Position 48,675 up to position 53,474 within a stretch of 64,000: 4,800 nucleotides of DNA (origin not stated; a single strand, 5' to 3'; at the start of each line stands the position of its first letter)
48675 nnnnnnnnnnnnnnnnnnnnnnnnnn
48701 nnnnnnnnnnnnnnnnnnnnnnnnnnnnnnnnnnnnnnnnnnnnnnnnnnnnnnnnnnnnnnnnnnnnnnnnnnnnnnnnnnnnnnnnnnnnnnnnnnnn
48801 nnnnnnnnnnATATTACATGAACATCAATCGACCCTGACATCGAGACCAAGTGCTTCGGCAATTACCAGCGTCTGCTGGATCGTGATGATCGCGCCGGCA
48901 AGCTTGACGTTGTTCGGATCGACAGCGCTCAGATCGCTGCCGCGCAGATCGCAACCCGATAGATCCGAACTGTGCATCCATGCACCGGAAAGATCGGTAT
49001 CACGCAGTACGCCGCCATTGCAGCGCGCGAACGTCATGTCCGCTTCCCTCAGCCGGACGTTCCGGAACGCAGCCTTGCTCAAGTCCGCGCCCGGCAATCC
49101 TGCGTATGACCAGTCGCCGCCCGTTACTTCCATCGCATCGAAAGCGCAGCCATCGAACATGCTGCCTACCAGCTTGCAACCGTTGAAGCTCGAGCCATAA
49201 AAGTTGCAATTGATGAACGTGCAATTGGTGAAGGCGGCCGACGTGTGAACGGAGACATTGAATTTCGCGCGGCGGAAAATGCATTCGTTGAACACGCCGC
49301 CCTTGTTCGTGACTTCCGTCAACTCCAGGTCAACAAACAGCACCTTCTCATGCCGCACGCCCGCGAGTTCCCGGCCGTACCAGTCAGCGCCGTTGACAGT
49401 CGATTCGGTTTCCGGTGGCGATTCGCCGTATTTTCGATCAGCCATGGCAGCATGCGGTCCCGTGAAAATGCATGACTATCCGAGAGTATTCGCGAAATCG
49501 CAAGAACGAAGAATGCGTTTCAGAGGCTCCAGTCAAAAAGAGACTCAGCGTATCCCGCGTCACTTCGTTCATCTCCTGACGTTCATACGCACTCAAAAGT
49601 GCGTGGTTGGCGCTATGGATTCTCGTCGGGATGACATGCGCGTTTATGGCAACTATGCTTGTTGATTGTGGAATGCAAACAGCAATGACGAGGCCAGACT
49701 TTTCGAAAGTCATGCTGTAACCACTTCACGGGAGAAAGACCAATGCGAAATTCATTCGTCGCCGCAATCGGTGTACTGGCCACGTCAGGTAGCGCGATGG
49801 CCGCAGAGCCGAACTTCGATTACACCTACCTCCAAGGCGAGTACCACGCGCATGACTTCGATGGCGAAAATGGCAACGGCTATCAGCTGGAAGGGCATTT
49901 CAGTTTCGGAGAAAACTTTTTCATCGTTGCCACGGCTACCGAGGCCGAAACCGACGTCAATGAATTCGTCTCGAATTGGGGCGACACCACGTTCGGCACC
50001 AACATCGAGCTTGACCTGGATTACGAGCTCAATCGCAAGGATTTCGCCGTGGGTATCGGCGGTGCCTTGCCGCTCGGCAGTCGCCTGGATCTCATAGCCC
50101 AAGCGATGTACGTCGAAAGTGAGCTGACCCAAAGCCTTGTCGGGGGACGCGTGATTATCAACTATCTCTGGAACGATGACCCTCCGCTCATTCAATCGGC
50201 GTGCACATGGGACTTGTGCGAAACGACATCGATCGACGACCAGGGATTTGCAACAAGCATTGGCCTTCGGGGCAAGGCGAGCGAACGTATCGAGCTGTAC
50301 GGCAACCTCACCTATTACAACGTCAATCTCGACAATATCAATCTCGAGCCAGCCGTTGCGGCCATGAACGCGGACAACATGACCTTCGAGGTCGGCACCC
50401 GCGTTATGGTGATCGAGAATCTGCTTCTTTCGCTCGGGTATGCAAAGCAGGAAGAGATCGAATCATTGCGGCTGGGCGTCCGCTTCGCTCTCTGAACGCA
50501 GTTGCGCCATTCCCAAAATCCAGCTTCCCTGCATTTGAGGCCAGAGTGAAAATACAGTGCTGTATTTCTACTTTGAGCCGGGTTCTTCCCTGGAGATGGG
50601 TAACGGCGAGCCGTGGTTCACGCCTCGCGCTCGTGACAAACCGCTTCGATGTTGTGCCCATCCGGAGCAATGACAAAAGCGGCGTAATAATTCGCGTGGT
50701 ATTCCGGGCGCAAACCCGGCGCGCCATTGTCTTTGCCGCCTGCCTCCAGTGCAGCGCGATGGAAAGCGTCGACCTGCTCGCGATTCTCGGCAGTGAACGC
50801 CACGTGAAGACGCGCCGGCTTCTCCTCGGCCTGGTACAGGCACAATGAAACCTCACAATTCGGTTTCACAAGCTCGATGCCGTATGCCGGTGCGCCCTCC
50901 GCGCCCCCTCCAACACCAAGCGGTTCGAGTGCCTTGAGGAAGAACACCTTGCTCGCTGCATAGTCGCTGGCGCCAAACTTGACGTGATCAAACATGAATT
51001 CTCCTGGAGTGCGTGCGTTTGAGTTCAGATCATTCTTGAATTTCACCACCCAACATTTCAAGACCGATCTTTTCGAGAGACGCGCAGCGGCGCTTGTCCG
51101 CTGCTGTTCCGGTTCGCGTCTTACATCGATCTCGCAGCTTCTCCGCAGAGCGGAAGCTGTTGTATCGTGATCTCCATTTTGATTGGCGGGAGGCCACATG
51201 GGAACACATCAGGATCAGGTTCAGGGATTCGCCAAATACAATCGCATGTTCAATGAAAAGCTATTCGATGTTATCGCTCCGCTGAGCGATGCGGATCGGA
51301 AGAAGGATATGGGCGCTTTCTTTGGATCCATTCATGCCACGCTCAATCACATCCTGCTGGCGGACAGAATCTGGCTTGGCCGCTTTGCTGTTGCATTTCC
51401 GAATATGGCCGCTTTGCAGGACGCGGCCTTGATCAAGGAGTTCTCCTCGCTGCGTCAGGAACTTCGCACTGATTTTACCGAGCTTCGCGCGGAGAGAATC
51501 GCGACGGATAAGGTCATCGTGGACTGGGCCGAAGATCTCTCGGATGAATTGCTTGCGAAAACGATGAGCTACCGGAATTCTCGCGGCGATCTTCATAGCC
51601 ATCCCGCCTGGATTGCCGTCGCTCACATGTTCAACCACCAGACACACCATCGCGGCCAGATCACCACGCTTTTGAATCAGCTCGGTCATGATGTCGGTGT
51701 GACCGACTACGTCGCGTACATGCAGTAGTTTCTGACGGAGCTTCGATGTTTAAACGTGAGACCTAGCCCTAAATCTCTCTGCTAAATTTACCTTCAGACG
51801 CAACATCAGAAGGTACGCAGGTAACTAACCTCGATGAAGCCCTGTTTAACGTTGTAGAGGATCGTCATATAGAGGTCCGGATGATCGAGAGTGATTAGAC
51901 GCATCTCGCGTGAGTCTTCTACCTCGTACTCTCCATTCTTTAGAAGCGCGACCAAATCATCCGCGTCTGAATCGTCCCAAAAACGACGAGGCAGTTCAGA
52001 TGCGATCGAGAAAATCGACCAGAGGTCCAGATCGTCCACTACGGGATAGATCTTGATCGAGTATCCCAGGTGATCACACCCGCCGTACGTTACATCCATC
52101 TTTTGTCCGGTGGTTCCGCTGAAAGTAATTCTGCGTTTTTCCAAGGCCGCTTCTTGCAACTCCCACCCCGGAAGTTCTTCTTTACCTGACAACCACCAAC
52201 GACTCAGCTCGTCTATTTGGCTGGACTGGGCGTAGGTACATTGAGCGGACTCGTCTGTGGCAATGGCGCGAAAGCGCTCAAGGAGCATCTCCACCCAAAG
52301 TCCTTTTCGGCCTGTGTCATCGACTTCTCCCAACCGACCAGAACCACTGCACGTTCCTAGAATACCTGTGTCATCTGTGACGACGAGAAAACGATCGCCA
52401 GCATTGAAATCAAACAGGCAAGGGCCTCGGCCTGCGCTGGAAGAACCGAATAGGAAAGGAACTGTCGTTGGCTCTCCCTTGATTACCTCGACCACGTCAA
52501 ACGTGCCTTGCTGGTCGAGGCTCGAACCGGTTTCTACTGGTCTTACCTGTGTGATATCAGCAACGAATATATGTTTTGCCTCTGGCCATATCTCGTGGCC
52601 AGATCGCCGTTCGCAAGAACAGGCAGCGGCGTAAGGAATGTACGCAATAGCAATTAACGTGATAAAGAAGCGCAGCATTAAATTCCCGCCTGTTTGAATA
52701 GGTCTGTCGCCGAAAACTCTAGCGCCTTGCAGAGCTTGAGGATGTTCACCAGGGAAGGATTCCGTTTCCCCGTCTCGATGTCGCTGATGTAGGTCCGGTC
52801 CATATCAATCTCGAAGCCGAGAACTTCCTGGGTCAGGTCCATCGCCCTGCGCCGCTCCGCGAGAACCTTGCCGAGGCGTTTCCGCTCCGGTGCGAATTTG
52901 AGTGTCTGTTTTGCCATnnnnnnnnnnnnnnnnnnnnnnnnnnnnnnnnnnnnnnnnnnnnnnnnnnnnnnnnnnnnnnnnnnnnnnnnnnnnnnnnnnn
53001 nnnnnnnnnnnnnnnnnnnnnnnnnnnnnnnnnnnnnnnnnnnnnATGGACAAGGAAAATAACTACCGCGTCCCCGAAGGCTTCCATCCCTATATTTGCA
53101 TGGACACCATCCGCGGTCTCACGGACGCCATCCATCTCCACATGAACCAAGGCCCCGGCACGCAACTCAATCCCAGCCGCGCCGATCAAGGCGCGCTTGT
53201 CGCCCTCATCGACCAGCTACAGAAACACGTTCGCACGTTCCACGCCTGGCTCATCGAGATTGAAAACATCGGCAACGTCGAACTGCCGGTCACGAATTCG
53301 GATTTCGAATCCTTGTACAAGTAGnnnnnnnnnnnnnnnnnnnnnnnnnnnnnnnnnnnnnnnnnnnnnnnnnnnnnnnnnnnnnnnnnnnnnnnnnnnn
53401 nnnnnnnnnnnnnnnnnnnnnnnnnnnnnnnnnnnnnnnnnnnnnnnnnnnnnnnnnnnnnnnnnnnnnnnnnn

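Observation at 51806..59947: Three copies of one architecture: XRE regulator overlapping a signal-peptide gene, with a divergent small ORF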

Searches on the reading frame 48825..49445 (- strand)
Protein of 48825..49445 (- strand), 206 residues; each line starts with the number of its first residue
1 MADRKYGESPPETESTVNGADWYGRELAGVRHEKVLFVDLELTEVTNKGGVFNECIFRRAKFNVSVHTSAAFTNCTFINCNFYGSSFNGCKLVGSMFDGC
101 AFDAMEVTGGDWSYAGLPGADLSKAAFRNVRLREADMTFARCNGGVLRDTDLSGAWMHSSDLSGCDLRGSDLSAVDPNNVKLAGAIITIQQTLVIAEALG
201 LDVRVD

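Call 60: search_protein_families(library=pfam, max_evalue=0.01, proteins=[window:48825-49445:-])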
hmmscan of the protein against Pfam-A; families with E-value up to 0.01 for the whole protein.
window:48825-49445:- (206 aa): 5 families
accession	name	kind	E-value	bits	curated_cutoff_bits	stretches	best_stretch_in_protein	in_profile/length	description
PF00805.28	Pentapeptide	-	1.2e-17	63.6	20.2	3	119-154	5-40/40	Pentapeptide repeats (8 copies)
PF13599.13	Pentapeptide_4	-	1e-15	58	38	1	52-113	3-64/78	Pentapeptide repeat region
PF13576.12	Pentapeptide_3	-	2.7e-10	40.7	27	2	52-92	1-44/48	Pentapeptide repeats (9 copies)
PF23894.2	LD_SV2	-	3.3e-07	31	29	1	32-102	22-92/92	SV2A/B/C luminal domain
PF13229.12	Beta_helix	-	0.0038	17.3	25.9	1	47-96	100-148/158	Right handed beta helix region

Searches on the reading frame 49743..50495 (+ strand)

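Call 60: search_protein_families(library=pfam, max_evalue=0.01, proteins=[window:49743-50495:+])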
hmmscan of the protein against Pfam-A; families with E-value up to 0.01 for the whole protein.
window:49743-50495:+ (250 aa): 1 family
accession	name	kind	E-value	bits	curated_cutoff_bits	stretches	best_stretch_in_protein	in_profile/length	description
PF13505.12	OMP_b-brl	-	7.6e-09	36.4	28.7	1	9-218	4-170/175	Outer membrane protein beta-barrel domain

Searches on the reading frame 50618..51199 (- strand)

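Call 60: search_protein_families(library=pfam, max_evalue=0.01, proteins=[window:50618-51199:-])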
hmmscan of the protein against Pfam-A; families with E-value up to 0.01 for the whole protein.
window:50618-51199:- (193 aa): 1 family
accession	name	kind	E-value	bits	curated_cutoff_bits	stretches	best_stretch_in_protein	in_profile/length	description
PF00903.31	Glyoxalase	-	3.5e-05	24.6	20.6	1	70-185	2-120/121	Glyoxalase/Bleomycin resistance protein/Dioxygenase superfamily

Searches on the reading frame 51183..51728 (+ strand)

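Call 60: search_protein_families(library=pfam, max_evalue=0.01, proteins=[window:51183-51728:+])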
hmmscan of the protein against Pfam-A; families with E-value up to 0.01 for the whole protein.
window:51183-51728:+ (181 aa): 3 families
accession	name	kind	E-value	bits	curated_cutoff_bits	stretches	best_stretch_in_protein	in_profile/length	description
PF05163.17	DinB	-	9.8e-32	110.6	23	1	11-180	6-158/165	DinB family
PF12867.12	DinB_2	-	2.3e-10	41.4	24.8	1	27-160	9-128/128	DinB superfamily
PF04978.18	MST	-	0.00099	20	27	1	31-163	17-143/149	Mycothiol-S-transferase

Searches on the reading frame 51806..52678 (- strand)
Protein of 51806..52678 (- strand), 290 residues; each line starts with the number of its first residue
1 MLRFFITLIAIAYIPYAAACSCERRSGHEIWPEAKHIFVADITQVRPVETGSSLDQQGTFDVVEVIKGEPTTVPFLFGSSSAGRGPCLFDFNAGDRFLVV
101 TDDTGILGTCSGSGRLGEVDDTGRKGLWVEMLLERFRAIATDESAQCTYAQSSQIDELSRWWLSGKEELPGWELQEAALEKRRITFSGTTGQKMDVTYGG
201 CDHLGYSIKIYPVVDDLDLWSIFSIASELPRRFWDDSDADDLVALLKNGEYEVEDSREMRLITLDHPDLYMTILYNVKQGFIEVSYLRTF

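Call 3: search_protein_families(library=pfam, max_evalue=0.1, proteins=[window:51806-52678:-])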
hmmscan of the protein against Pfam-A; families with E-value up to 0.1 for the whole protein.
window:51806-52678:- (290 aa): 0 families

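Call 9: search_protein_families(library=ncbifam, max_evalue=0.1, proteins=[window:51806-52678:-])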
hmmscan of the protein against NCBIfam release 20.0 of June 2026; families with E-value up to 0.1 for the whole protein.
window:51806-52678:- (290 aa): 0 families

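Call 14: find_homologous_proteins(query=window:51806-52678:-)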
Query window:51806-52678:- (290 aa): 2 proteins with E <= 0.001 among 1012 candidates.
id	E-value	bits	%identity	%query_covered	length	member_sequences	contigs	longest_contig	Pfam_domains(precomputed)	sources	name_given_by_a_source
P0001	1.2e-195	666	100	100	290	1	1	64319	-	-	-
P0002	6.6e-143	493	74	100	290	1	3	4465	-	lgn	-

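Call 16: find_encoding_contigs(protein=P0002, flank=5000)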
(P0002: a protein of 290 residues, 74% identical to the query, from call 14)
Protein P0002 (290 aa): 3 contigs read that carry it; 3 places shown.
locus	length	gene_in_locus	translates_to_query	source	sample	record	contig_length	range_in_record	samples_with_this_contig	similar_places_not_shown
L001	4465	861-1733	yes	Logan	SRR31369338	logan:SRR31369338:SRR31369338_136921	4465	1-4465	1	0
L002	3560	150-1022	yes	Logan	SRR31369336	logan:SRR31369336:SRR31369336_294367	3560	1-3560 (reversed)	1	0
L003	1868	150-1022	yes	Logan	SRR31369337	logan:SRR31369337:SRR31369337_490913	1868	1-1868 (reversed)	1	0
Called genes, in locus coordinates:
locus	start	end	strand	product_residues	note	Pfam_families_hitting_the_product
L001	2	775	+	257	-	?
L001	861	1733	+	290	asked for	-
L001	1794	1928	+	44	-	-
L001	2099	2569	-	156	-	PF03625:DUF302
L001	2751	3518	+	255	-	PF14451:Ub-Mut7C, PF01927:Mut7-C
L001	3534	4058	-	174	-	PF20461:DUF6714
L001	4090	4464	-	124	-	?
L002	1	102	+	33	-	?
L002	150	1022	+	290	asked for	-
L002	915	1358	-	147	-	-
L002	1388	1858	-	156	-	PF03625:DUF302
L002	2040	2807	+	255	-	PF14451:Ub-Mut7C, PF01927:Mut7-C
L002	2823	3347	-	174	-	PF20461:DUF6714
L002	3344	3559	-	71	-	?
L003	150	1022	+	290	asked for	-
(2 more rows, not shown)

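Call 28: search_protein_families(library=padloc, max_evalue=0.01, proteins=[window:51806-52678:-])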
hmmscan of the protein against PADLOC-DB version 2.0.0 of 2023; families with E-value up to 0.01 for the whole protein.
window:51806-52678:- (290 aa): 0 families

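Call 29: search_protein_families(library=phrogs, max_evalue=0.01, proteins=[window:51806-52678:-])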
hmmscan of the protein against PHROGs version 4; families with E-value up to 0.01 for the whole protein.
window:51806-52678:- (290 aa): 0 families

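Call 50: predict_structure(alignment_id=A2)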
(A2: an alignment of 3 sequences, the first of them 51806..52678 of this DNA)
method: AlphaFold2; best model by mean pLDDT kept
length: 290 residues; sequences in the alignment: 3
mean_pLDDT: 67.8   pTM: 0.45
mean pLDDT of the five models: 67.8, 66.6, 62.2, 61.0, 58.7
residues with pLDDT >= 90: 12; 70-90: 142; 50-70: 85; < 50: 51
segments of 3 or more residues with pLDDT < 50: 1-29, 81-86, 160-168
pLDDT, mean of each block of 10 residues (from residue 1): 42 33 46 77 83 75 88 77 52 87 73 73 59 69 52 51 45 68 73 74 65 74 71 66 75 84 77 85 74
secondary structure, 60 per line:
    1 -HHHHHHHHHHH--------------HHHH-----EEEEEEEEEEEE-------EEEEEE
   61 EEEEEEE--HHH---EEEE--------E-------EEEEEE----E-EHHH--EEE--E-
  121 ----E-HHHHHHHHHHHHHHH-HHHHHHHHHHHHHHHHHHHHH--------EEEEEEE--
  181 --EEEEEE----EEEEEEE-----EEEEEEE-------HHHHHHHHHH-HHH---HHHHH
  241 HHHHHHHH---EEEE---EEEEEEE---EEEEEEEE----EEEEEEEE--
elements in order: H2-12 H27-30 E36-47 E55-67 E76-79 E96-101 E114-116 H127-141 H143-163 E172-178 E183-188 E193-199 E205-211 H219-228 H236-248 E252-255 E259-265 E269-276 E281-288

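Call 56: fold_search(model_id=the predicted structure, library=pdb)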
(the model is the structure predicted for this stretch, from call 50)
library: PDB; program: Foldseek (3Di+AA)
matches with E <= 10: 1347; with E <= 0.001: 1
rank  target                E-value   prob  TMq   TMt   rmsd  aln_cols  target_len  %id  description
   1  1br9                  8.1e-04  1.00  0.32  0.47   5.5       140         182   14  HUMAN TISSUE INHIBITOR OF METALLOPROTEINASE-2 (released 1999-05-04)
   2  2e2d_C                1.1e-03  1.00  0.30  0.45   6.0       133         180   14  Flexibility and variability of TIMP binding: X-ray structure of the complex between collagenase-3/MMP-13 and TIMP-2 (released 2007-03-13)
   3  9sop_B                2.7e-03  1.00  0.24  0.36   6.2       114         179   15  Tissue inhibitor of metalloproteinase-1 (TIMP-1) (released 2025-09-24)
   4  7s7l_B                2.9e-03  1.00  0.28  0.42   5.6       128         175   14  Complex of tissue inhibitor of metalloproteinases-1 (TIMP-1) mutant (L34G/M66S/E67Y/L133N/S155L) with matrix metallopr (released 2022-03-16)
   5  1uea_B                3.2e-03  1.00  0.27  0.41   5.4       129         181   13  MMP-3/TIMP-1 COMPLEX (released 1998-10-14)
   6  1bqq_T                4.4e-03  1.00  0.27  0.39   6.4       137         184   14  CRYSTAL STRUCTURE OF THE MT1-MMP--TIMP-2 COMPLEX (released 1999-08-18)
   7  7s7m_B                6.5e-03  1.00  0.25  0.38   6.1       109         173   15  Complex of tissue inhibitor of metalloproteinases-1 (TIMP-1) mutant (L34G/M66D/T98G/P131S/Q153N) with matrix metallopr (released 2022-03-16)
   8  1gxd_C                7.6e-03  1.00  0.26  0.37   5.7       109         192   14  proMMP-2/TIMP-2 complex (released 2002-07-09)
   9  6mav_B                1.5e-02  1.00  0.28  0.43   4.8       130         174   12  Complex of tissue inhibitor of metalloproteinase-1 (TIMP-1) mutant L34G with matrix metalloproteinase-3 catalytic doma (released 2019-05-15)
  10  3hs0_H                2.1e-02  0.99  0.25  0.20   7.3       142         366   10  Cobra Venom Factor (CVF) in complex with human factor B (released 2009-07-07)
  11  3cki_B                3.5e-02  1.00  0.27  0.57   5.9       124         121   17  Crystal structure of the TACE-N-TIMP-3 complex (released 2008-08-05)
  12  3b2h                  4.9e-02  0.33  0.13  0.25  14.0       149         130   10  Iodide derivative of human LFABP at high resolution (released 2012-06-20)
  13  6mp4_E                5.7e-02  0.35  0.12  0.23  14.2       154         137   10  Human liver FABP1 bound to tetrahydrocannabinol (released 2019-11-13)
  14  7fy8_E                6.8e-02  0.35  0.12  0.24  14.3       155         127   10  Crystal Structure of human FABP1 in complex with 2-[[4-cyclopropyl-5-methyl-3-[3-(trifluoromethyl)-1,2,4-oxadiazol-5-y (released 2023-06-14)
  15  7fxo_B                7.5e-02  0.33  0.12  0.24  14.4       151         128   10  Crystal Structure of apo human FABP1 monoclinic form III (released 2023-06-14)
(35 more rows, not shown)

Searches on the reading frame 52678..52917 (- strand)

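Call 3: search_protein_families(library=pfam, max_evalue=0.1, proteins=[window:52678-52917:-])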
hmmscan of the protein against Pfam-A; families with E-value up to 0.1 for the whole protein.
window:52678-52917:- (79 aa): 5 families
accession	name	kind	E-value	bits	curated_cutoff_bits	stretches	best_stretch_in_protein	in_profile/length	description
PF01381.28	HTH_3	-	1.5e-13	51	23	1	19-72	1-54/55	Helix-turn-helix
PF13560.12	HTH_31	-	1.7e-10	41.5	27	1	14-71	1-59/64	Helix-turn-helix domain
PF12844.13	HTH_19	-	3.7e-07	30.4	30.2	1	16-79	1-64/64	Helix-turn-helix domain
PF13443.12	HTH_26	-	0.0017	19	22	1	27-75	10-59/63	Cro/C1-type HTH DNA-binding domain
PF13744.12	HTH_37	-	0.075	13.3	27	1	12-65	16-67/80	Helix-turn-helix domain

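Call 9: search_protein_families(library=ncbifam, max_evalue=0.1, proteins=[window:52678-52917:-])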
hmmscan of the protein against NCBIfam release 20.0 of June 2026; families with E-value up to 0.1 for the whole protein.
window:52678-52917:- (79 aa): 13 families
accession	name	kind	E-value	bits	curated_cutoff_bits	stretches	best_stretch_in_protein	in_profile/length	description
TIGR03070.1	couple_hipB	subfamily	2.8e-10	40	71.65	1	14-66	2-54/58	type II toxin-antitoxin system Y4mF family antitoxin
NF041951.1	phage_RstR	subfamily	8.3e-07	29.3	80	1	15-74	3-62/108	RstR family transcriptional repressor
NF007257.0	PRK09706.1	subfamily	8.3e-06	25.6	101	1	12-73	3-64/135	transcriptional repressor DicA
NF006015.0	PRK08154.1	subfamily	4e-05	22.9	204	1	12-76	28-92/314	anaerobic benzoate catabolism transcriptional regulator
TIGR00270.2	TIGR00270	equivalog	0.00024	21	110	1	17-69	78-130/159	multiprotein bridging factor aMBF1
NF041493.1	MobT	equivalog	0.00057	18.8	600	1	19-67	1-49/383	MobT family relaxase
NF010465.0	PRK13890.1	equivalog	0.00095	19.3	96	1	27-71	18-62/121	conjugal transfer protein TrbA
NF007408.0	PRK09943.1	equivalog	0.001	18.6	211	1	14-75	7-68/185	HTH-type transcriptional regulator PuuR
NF047948.1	male_kill_WMK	equivalog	0.0015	18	300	1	9-76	157-224/300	WO male-killing family protein Wmk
NF046032.1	TransRegSlrRBacil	equivalog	0.0032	17.6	250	1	16-75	3-63/149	HTH-type transcriptional regulator SlrR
TIGR02607.1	antidote_HigA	equivalog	0.012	15.5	47.7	1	20-70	13-63/81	HigA family addiction module antitoxin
NF007271.0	PRK09726.1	equivalog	0.018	15.1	79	1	17-71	15-69/88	type II toxin-antitoxin system antitoxin HipB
NF041677.1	trans_regClgR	equivalog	0.018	15.1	170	1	12-78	6-72/113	transcriptional regulator ClgR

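Call 28: search_protein_families(library=padloc, max_evalue=0.01, proteins=[window:52678-52917:-])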
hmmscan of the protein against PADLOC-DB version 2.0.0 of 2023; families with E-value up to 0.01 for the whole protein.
window:52678-52917:- (79 aa): 18 families
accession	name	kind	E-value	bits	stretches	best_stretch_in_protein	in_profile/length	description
PDLC03665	Control_protein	-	8.4e-17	59.2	1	22-76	17-71/77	control protein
PDLC03664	Control_protein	-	1.6e-14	52.1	1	14-74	13-73/74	control protein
PDLC03666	Control_protein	-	7.6e-13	46.7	1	12-75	4-67/77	control protein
PDLC02926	HTH_VI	-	1e-10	39.8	1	15-71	2-58/92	-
PDLC04142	capH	-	1.9e-09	36.5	1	13-74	5-65/103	capH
PDLC03668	Control_protein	-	5e-07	28.2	1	22-74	16-68/79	control protein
PDLC03952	RmrA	-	2.8e-06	24.4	1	16-68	24-76/395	-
PDLC03954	RmrA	-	3.7e-06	24.1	1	16-74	12-70/380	-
PDLC03951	RmrA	-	5.4e-06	23.6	1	18-75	12-69/400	-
PDLC03671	Control_protein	-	8.2e-06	24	1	22-78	22-78/84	control protein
PDLC03947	RmrA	-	3.8e-05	20.7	1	12-75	9-72/383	-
PDLC03536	REase_II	-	0.00014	19.6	1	15-75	11-71/237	Type II restriction enzyme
PDLC03944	RmrA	-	0.00046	17.4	1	16-70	8-62/384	-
PDLC03949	RmrA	-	0.00058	16.8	1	19-74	9-62/363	-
PDLC03948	RmrA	-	0.0018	15.2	1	2-71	2-65/397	-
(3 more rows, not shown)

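Call 29: search_protein_families(library=phrogs, max_evalue=0.01, proteins=[window:52678-52917:-])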
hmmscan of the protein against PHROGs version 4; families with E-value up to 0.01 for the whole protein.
window:52678-52917:- (79 aa): 14 families
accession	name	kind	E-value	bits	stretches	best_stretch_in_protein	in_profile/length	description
phrog_3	-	transcription regulation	1.8e-10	42.1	1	12-75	86-147/430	transcriptional repressor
phrog_4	-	transcription regulation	1.6e-08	34.9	1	7-76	132-194/400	transcriptional repressor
phrog_1373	-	transcription regulation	1.9e-08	35.5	1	14-68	63-117/166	transcriptional regulator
phrog_8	-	transcription regulation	4e-08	34.1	1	14-74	158-216/346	transcriptional regulator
phrog_5823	-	transcription regulation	8.2e-08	32.8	1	13-75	5-68/404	transcriptional regulator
phrog_2439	-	transcription regulation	4.7e-07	30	1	15-73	8-66/367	transcriptional regulator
phrog_4031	-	unknown function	2.8e-06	27.1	1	17-72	521-580/626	-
phrog_1124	-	transcription regulation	2.9e-05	24.7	1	12-58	6-51/177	transcriptional regulator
phrog_2967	-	transcription regulation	0.00018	22.1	1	11-76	7-72/225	transcriptional regulator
phrog_7396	-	unknown function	0.00019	22.1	1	16-70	17-74/227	-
phrog_9908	-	DNA, RNA and nucleotide metabolism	0.00036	20.8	1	10-66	9-65/282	DNA binding protein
phrog_2328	-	transcription regulation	0.00088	20.1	1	10-75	11-76/128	transcriptional repressor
phrog_2339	-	DNA, RNA and nucleotide metabolism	0.00097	20.1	1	11-67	22-79/98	HTH DNA binding protein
phrog_2104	-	unknown function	0.0021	19.2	1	19-55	44-80/103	-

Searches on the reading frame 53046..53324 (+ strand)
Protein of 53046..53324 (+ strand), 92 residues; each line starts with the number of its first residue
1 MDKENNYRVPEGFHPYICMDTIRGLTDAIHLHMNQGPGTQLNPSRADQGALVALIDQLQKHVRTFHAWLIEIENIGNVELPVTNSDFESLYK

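Call 3: search_protein_families(library=pfam, max_evalue=0.1, proteins=[window:53046-53324:+])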
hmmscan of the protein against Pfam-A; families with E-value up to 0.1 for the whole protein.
window:53046-53324:+ (92 aa): 1 family
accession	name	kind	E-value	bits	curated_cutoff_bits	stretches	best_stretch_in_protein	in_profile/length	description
PF19352.4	TetR_C_38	-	0.095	13.2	23.9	0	23-75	64-116/135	Tetracyclin repressor-like, C-terminal domain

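Call 9: search_protein_families(library=ncbifam, max_evalue=0.1, proteins=[window:53046-53324:+])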
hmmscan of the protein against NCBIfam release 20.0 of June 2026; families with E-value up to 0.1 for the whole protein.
window:53046-53324:+ (92 aa): 0 families

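Call 28: search_protein_families(library=padloc, max_evalue=0.01, proteins=[window:53046-53324:+])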
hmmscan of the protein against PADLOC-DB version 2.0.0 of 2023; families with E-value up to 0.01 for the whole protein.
window:53046-53324:+ (92 aa): 0 families

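Call 29: search_protein_families(library=phrogs, max_evalue=0.01, proteins=[window:53046-53324:+])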
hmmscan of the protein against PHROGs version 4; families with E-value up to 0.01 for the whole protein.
window:53046-53324:+ (92 aa): 0 families
